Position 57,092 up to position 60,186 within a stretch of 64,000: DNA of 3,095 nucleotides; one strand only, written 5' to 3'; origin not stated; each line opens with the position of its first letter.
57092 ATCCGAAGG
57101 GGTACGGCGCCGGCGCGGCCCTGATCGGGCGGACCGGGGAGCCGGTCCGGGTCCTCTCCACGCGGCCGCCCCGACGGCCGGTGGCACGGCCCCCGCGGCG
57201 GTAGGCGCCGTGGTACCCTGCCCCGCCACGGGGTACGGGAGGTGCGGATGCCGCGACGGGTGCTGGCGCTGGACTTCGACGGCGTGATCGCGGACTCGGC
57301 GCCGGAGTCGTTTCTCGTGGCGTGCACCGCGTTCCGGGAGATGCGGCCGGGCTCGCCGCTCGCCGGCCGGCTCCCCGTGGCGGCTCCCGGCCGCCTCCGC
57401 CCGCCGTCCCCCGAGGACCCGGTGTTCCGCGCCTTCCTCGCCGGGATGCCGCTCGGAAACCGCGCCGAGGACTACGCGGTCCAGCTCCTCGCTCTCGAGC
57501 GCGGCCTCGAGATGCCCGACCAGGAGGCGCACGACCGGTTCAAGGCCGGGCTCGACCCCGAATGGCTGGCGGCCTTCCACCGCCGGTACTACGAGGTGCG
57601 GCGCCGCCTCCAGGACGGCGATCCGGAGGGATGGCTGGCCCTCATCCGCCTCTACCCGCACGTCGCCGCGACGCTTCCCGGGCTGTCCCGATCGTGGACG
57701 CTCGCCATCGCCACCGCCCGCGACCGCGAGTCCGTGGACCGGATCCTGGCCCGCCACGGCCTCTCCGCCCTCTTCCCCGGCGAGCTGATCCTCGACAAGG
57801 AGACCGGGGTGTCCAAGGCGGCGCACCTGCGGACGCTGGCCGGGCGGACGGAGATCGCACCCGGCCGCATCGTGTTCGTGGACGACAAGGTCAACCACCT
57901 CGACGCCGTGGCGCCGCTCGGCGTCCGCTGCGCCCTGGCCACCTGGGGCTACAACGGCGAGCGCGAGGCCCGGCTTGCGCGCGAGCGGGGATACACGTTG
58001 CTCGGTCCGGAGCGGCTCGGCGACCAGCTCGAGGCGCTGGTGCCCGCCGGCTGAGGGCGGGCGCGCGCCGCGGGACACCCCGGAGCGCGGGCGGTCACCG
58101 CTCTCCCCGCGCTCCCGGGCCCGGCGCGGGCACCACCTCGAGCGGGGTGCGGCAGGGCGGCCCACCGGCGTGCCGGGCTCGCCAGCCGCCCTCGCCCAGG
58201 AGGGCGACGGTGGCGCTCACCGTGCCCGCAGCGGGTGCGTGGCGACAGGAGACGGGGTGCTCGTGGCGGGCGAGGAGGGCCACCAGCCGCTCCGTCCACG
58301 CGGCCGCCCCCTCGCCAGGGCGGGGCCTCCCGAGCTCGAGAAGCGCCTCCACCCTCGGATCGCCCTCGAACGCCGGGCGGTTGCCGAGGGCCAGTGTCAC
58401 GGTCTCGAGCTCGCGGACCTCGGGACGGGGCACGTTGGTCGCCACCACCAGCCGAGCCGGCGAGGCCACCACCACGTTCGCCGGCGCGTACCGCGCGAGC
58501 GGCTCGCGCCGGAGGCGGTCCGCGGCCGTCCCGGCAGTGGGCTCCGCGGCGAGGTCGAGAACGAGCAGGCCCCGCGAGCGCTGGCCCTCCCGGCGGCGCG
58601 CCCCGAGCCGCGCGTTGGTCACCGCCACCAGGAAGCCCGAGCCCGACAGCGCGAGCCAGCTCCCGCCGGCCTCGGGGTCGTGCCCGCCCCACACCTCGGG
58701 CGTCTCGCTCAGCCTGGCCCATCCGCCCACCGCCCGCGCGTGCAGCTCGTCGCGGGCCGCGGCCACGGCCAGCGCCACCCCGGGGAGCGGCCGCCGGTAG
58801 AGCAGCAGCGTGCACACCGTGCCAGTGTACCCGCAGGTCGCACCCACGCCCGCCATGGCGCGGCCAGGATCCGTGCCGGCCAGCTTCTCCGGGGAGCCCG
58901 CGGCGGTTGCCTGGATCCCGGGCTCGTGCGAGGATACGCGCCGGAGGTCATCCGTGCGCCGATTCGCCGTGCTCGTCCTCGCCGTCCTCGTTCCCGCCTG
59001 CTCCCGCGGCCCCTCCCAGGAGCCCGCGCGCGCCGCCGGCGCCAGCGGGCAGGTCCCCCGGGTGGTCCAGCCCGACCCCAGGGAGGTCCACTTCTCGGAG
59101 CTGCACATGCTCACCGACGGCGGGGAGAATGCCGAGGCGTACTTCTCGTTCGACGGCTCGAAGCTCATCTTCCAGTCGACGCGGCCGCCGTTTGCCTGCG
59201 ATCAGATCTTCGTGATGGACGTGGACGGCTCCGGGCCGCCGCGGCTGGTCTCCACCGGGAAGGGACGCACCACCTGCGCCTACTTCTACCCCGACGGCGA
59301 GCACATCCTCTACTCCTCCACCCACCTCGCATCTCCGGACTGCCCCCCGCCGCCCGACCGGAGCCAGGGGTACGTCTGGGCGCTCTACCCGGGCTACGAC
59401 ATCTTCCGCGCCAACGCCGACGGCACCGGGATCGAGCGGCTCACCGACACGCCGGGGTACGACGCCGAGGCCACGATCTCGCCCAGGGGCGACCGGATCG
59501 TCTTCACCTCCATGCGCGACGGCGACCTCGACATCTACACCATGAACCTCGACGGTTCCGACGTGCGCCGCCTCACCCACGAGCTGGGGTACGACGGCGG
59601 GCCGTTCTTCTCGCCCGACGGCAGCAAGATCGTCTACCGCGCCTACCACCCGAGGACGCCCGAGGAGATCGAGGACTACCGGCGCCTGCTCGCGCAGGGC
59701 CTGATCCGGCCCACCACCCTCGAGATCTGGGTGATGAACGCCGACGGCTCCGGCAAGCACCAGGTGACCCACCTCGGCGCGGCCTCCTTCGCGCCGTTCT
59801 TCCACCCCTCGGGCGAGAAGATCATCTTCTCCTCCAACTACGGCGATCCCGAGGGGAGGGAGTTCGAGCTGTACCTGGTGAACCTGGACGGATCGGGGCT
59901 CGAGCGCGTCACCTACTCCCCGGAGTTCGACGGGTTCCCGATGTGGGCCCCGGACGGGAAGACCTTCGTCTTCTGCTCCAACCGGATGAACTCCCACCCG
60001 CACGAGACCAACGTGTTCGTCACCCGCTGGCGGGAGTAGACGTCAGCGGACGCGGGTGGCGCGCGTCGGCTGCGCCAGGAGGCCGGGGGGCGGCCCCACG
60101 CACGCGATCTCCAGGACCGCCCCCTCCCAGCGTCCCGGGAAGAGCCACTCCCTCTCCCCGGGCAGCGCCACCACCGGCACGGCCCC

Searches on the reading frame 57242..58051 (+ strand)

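Call 6: search_protein_families(library=pfam, proteins=[window:57242-58051:+], max_evalue=0.01)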
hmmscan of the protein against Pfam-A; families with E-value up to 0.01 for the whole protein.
window:57242-58051:+ (270 aa): 2 families
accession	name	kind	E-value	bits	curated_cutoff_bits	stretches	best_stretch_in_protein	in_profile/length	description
PF00702.32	Hydrolase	-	7.6e-09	36.7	26.4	1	7-224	3-188/191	haloacid dehalogenase-like hydrolase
PF13419.12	HAD_2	-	1.5e-07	32.1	23.8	1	129-232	75-177/178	Haloacid dehalogenase-like hydrolase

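Call 7: search_protein_families(library=ncbifam, proteins=[window:57242-58051:+], max_evalue=0.01)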
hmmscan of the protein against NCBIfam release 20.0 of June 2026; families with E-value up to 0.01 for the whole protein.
window:57242-58051:+ (270 aa): 10 families
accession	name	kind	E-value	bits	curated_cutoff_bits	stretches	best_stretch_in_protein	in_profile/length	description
TIGR01449.2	PGP_bact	equivalog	1.1e-10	41.5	180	1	134-241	83-192/213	phosphoglycolate phosphatase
NF009699.0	PRK13225.1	equivalog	3e-10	40.1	368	1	102-246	116-250/273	phosphoglycolate phosphatase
NF009695.0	PRK13222.1-2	equivalog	2.5e-08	33.7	225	1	135-242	93-202/226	phosphoglycolate phosphatase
TIGR01548.1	HAD-SF-IA-hyp1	hypoth_equivalog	3.9e-07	29.8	140.2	1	94-220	65-191/197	TIGR01548 family HAD-type hydrolase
NF009697.0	PRK13222.1-4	equivalog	1.3e-06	27.9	327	1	136-238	94-198/232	phosphoglycolate phosphatase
NF009694.0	PRK13222.1-1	equivalog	9.2e-05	21.9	415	1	137-241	112-218/252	phosphoglycolate phosphatase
NF009700.0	PRK13226.1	equivalog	0.0012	18.6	342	0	2-39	10-45/229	phosphoglycolate phosphatase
TIGR01509.1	HAD-SF-IA-v3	subfamily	0.002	18.3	29.4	0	171-230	93-151/154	HAD-IA family hydrolase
NF009698.0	PRK13223.1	equivalog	0.0022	17.2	466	0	134-242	99-209/272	phosphoglycolate phosphatase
TIGR01454.1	AHBA_synth_RP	hypoth_equivalog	0.0094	15.6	246.65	0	138-246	77-187/205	AHBA synthesis associated protein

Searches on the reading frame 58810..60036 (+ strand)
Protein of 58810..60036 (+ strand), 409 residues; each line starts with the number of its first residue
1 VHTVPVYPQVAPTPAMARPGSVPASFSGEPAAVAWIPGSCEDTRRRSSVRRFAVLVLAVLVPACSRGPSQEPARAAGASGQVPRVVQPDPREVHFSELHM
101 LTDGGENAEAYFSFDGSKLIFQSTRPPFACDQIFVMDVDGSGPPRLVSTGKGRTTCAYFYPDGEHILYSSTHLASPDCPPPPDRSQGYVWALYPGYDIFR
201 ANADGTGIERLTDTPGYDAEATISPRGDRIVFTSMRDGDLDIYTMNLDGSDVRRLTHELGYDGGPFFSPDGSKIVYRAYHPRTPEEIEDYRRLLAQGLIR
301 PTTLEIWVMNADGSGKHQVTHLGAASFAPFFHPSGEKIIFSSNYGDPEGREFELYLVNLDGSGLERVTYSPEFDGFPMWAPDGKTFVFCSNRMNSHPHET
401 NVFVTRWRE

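Call 72: search_protein_families(library=pfam, proteins=[window:58810-60036:+], max_evalue=0.0001)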
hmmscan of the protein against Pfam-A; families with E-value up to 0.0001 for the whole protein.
window:58810-60036:+ (409 aa): 1 family
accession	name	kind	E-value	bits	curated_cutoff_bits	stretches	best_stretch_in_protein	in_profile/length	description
PF07676.18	PD40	-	1.4e-41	140.1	20.9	3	364-392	1-29/38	WD40-like Beta Propeller Repeat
